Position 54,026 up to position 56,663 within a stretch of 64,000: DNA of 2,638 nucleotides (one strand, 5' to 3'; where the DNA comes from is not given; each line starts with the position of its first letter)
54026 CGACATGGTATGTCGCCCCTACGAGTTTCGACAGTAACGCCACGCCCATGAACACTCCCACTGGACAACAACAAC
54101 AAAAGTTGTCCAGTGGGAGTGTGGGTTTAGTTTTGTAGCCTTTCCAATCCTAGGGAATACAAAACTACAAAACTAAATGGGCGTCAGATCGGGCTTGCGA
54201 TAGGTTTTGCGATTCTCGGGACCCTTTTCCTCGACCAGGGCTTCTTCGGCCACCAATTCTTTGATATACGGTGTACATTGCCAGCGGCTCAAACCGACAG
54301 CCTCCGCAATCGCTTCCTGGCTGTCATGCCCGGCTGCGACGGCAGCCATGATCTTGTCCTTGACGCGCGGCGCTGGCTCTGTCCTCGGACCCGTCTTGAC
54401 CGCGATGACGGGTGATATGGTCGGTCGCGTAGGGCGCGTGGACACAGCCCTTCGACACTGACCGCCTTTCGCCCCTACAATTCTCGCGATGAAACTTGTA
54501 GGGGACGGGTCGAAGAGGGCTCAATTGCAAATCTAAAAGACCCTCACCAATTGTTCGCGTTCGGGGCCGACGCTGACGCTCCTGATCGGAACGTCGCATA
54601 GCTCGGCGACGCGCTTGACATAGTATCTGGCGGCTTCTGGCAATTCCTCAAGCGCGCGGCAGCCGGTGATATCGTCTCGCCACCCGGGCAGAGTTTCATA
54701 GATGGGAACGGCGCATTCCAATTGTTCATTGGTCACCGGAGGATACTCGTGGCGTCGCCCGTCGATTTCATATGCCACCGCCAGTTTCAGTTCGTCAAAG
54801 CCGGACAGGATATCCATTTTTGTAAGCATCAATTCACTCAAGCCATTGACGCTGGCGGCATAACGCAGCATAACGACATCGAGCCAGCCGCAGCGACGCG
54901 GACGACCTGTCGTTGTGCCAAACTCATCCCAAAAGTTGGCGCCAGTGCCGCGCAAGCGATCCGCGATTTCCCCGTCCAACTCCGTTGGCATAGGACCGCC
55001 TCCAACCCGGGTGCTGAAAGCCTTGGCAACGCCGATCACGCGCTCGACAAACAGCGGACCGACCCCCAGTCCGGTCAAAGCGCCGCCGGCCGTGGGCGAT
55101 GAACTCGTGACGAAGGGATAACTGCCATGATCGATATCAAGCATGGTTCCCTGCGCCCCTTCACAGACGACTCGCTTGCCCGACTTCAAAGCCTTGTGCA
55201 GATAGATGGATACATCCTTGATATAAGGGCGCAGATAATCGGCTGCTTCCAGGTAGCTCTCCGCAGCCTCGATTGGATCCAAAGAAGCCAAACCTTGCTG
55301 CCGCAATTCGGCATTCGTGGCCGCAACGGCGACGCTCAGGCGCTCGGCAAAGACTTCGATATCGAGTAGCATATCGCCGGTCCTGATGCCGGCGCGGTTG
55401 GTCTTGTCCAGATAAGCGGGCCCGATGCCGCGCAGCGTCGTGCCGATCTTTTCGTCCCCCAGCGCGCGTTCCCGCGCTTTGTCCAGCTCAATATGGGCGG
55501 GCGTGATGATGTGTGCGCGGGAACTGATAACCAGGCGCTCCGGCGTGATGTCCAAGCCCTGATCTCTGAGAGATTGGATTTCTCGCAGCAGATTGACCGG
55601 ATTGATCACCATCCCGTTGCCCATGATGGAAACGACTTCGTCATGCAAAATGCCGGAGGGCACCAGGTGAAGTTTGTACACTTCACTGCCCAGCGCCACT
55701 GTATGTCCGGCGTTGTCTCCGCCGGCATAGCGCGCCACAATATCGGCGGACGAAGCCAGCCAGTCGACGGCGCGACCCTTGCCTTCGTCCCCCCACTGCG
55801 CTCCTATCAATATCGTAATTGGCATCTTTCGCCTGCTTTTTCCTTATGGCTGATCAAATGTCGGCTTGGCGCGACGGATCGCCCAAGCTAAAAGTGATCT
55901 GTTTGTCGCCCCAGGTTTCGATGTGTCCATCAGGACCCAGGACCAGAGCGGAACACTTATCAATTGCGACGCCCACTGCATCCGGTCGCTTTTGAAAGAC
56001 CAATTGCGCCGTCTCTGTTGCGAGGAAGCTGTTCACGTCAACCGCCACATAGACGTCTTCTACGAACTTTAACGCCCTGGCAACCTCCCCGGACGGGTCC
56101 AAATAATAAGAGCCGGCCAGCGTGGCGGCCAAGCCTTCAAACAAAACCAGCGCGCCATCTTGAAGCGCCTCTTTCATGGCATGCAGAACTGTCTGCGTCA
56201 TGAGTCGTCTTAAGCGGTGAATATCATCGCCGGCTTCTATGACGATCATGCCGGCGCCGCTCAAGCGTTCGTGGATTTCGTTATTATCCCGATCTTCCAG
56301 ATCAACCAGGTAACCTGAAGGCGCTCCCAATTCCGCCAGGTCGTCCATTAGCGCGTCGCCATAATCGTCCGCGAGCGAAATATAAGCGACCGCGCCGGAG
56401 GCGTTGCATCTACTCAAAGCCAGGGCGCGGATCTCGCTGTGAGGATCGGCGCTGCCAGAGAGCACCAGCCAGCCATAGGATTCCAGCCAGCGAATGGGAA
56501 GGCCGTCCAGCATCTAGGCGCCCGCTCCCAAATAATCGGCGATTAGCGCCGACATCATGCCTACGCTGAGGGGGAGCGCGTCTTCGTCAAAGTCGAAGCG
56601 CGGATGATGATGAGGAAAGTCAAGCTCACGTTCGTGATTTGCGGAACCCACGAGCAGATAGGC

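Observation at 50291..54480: Repeat module with a 17-bp hairpin preserved by three compensatory base-pair changes, bracketing the ARH gene pair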

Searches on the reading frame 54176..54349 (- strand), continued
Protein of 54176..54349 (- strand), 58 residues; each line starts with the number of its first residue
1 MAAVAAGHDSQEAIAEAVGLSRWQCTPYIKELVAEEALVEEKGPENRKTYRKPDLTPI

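Call 62: find_encoding_contigs(protein=P0027, flank=10000, max_places=3)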
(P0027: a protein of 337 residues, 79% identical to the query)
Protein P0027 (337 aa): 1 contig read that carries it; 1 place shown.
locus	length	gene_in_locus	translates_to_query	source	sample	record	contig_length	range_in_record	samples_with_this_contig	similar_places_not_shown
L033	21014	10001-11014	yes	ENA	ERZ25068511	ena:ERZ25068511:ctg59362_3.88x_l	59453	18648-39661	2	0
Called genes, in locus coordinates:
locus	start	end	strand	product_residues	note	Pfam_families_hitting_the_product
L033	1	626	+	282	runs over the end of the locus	PF05114:MbnB_TglH_ChrH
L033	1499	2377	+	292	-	PF13231:PMT_2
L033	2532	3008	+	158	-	-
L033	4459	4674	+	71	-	PF00313:CSD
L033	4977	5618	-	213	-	PF01121:CoaE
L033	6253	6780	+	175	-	-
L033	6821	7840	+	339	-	-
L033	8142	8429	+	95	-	PF01527:HTH_Tnp_1, PF13384:HTH_23 (weak)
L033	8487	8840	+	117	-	PF13276:HTH_21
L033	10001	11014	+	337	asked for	PF13481:AAA_25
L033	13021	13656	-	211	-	-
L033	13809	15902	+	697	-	PF00923:TAL_FSA, PF00342:PGI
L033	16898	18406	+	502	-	PF01425:Amidase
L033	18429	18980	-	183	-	-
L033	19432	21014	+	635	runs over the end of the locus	PF13522:GATase_6, PF13537:GATase_7, PF00733:Asn_synthase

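Call 65: search_protein_families(library=pfam, proteins=[L032:5539-6129:+, L032:6107-7126:+, L031:1585-1818:+, L031:2027-2554:+, L031:2595-3614:+, P0026], max_evalue=0.1)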
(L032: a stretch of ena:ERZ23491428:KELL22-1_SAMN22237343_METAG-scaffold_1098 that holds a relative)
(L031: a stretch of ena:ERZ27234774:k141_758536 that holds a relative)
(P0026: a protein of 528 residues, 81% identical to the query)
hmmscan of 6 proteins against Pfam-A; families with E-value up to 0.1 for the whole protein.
L032:5539-6129:+ (196 aa): 2 families
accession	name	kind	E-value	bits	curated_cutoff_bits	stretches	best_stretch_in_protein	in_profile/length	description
PF04218.19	CENP-B_N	-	0.029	14.5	21.2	1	6-49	8-50/53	CENP-B N-terminal DNA-binding domain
PF01527.26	HTH_Tnp_1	-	0.03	15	24.1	1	3-48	5-51/75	Transposase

L032:6107-7126:+ (339 aa): 2 families
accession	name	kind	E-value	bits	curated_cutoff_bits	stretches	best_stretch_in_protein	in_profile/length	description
PF17289.8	Terminase_6C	-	0.00013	22.4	22.6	1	181-324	2-150/155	Terminase RNaseH-like domain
PF03237.21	Terminase_6N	-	0.0013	18.8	22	1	24-159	67-210/215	Terminase large subunit, T4likevirus-type, N-terminal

L031:1585-1818:+ (77 aa): 0 families

L031:2027-2554:+ (175 aa): 1 family
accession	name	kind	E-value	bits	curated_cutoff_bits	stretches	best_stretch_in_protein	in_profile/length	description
PF18053.6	GyrB_insert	-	0.02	15.3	26.1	1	55-135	30-110/167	DNA gyrase B subunit insert domain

L031:2595-3614:+ (339 aa): 2 families
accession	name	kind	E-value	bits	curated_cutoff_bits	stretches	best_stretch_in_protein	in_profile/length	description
PF17289.8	Terminase_6C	-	1.6e-05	25.4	22.6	1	181-324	2-150/155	Terminase RNaseH-like domain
PF03237.21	Terminase_6N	-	0.00046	20.4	22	1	22-159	64-210/215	Terminase large subunit, T4likevirus-type, N-terminal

P0026 (528 aa): 4 families
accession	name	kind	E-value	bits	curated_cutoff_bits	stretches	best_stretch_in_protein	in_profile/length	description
PF13481.12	AAA_25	-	5.2e-17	62.5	27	1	245-393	21-194/195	AAA domain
PF09250.16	Prim-Pol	-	0.00062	20.7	22.8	1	10-123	12-132/158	Bifunctional DNA primase/polymerase, N-terminal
PF13191.12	AAA_16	-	0.022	15.7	32.6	1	258-299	25-63/167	AAA ATPase domain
PF25199.1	nSTAND_NTPase5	-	0.085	13.1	34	0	257-293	41-78/145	Novel STAND NTPase 5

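Call 66: search_protein_families(library=phrogs, proteins=[L032:5539-6129:+, L032:6107-7126:+, L031:1585-1818:+, P0026], max_evalue=0.01)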
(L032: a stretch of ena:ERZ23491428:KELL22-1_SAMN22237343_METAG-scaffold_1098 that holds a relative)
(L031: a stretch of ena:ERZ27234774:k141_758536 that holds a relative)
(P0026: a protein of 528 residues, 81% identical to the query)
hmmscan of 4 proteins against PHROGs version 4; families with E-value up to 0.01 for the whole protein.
L032:5539-6129:+ (196 aa): 1 family
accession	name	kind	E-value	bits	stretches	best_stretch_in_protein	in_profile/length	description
phrog_21643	-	unknown function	0.0032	17.6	1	12-90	187-257/268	-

L032:6107-7126:+ (339 aa): 4 families
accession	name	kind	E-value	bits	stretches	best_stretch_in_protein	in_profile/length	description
phrog_2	-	head and packaging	9.4e-27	95.1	1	15-331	337-594/807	terminase large subunit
phrog_7579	-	head and packaging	3.4e-10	40.5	1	44-163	103-229/239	terminase large subunit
phrog_38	-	head and packaging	3.4e-10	40.2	1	124-298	491-684/760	terminase large subunit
phrog_9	-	head and packaging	2.4e-05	24.3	0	174-330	478-664/812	terminase large subunit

L031:1585-1818:+ (77 aa): 0 families

P0026 (528 aa): 7 families
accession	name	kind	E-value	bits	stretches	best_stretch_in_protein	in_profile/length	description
phrog_906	-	DNA, RNA and nucleotide metabolism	3.1e-19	70.2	1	252-423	522-707/872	DNA polymerase/primase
phrog_2850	-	unknown function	8.9e-12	45.6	1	251-416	152-335/465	-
phrog_6012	-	DNA, RNA and nucleotide metabolism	2.4e-05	24.7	0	209-280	98-171/447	DNA helicase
phrog_3123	-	unknown function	3.6e-05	23.5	1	320-403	434-521/583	-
phrog_6357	-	unknown function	0.00021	21.7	1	252-412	26-187/321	-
phrog_239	-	DNA, RNA and nucleotide metabolism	0.00037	20.5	0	256-410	357-551/801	DNA primase/helicase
phrog_3228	-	DNA, RNA and nucleotide metabolism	0.0029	17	1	355-427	486-573/766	replicative helicase-primase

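Call 86: find_encoding_contigs(protein=P0009, flank=3000, max_places=2)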
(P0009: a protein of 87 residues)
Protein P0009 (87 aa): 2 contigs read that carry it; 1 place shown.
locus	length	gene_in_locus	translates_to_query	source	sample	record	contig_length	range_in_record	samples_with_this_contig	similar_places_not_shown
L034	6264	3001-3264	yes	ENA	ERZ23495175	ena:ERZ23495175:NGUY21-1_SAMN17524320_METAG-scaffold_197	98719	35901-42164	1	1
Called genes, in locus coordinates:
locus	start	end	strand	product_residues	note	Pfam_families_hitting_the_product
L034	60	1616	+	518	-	PF00528:BPD_transp_1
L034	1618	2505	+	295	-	PF00528:BPD_transp_1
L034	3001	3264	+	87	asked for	-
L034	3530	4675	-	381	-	PF10509:GalKase_gal_bdg, PF00288:GHMP_kinases_N, PF08544:GHMP_kinases_C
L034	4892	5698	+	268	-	PF14355:Abi_C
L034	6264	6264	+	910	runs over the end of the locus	PF01799:Fer2_2, PF01315:Ald_Xan_dh_C, PF02738:MoCoBD_1, PF20256:MoCoBD_2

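Call 87: find_encoding_contigs(protein=P0011, flank=3000, max_places=2)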
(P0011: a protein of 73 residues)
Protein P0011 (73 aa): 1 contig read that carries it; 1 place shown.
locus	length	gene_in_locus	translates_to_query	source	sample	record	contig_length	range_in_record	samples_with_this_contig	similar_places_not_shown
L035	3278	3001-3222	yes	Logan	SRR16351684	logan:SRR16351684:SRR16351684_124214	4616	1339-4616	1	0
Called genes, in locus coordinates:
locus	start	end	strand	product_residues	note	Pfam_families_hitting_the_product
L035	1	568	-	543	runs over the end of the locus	-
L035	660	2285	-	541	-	-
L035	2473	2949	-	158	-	PF12867:DinB_2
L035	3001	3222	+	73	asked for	-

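Call 90: search_solved_structures(query=P0026, max_evalue=1)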
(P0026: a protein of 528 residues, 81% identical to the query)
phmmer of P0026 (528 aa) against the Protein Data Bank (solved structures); distinct sequences matched with E-value up to 1: 2.
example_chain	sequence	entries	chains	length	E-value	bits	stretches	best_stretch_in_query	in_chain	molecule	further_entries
5lkm_A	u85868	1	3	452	0.083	14.6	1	252-305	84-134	DNA repair protein RadA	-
8rxc_D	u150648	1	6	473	0.088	14.5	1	252-305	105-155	DNA repair protein RadA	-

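Call 102: predict_structure(alignment_id=A6)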
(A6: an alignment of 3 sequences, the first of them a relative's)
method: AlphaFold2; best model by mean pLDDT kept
length: 528 residues; sequences in the alignment: 3
mean_pLDDT: 36.9   pTM: 0.21
mean pLDDT of the five models: 36.9, 34.4, 33.4, 31.7, 31.3
residues with pLDDT >= 90: 19; 70-90: 41; 50-70: 13; < 50: 455
segments of 3 or more residues with pLDDT < 50: 1-194, 207-463, 526-528
pLDDT, mean of each block of 10 residues (from residue 1): 29 33 31 40 30 31 40 36 38 31 22 22 23 25 26 25 30 41 37 51 51 41 27 27 24 23 23 31 27 26 30 24 23 25 23 22 26 31 28 31 36 30 30 36 28 24 66 88 89 90 90 83 67
secondary structure, 60 per line:
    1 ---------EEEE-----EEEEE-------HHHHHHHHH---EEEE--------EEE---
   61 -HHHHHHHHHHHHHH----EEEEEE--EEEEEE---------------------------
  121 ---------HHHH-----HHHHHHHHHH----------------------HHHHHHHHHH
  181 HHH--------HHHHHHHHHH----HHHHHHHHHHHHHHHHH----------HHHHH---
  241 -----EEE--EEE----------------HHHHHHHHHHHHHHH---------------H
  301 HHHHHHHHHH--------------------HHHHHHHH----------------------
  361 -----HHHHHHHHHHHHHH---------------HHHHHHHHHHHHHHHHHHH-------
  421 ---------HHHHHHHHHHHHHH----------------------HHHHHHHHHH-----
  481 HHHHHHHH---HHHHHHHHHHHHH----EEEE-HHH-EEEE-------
elements in order: E10-13 E19-23 H31-39 E43-46 E55-57 H62-75 E80-85 E88-93 H130-133 H139-148 H171-183 H192-201 H206-222 H233-237 E246-248 E251-253 H270-284 H300-310 H331-338 H366-379 H395-413 H430-443 H466-475 H481-488 H492-504 E509-512 E518-521

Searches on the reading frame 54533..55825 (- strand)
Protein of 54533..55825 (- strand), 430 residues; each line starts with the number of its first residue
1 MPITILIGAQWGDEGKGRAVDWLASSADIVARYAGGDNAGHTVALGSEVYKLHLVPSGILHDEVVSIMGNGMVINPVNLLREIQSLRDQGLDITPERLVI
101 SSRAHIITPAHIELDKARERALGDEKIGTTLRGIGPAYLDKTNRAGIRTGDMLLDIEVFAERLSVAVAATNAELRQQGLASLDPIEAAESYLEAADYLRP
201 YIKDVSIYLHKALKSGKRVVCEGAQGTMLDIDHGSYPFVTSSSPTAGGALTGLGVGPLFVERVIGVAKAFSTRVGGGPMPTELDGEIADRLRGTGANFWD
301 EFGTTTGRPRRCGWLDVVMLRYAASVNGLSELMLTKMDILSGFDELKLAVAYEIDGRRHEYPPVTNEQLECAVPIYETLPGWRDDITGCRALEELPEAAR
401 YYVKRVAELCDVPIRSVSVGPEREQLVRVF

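Call 85: list_cluster_members(proteins=[P0003, window:54533-55825:-])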
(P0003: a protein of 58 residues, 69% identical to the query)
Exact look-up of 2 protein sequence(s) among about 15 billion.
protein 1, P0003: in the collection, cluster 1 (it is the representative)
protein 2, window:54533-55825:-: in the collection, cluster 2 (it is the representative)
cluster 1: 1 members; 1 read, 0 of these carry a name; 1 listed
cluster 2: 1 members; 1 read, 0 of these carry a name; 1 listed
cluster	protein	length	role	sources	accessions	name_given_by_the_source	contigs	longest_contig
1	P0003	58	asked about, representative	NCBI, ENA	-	-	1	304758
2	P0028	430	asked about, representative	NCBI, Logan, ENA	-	-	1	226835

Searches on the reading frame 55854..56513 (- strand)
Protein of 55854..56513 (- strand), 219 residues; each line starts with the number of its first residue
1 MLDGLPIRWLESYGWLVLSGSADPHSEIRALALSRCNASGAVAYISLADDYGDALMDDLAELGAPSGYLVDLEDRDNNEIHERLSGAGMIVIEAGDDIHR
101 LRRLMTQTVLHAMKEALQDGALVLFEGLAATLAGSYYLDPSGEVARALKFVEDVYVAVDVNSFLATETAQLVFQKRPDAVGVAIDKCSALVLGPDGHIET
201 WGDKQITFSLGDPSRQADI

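Call 9: search_protein_families(library=pfam, proteins=[window:55854-56513:-], max_evalue=0.1)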
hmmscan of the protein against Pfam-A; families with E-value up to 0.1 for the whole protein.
window:55854-56513:- (219 aa): 1 family
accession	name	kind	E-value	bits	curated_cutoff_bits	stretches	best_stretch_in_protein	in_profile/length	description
PF03575.23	Peptidase_S51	-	0.0011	19.1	23.9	1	40-123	31-119/206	Peptidase family S51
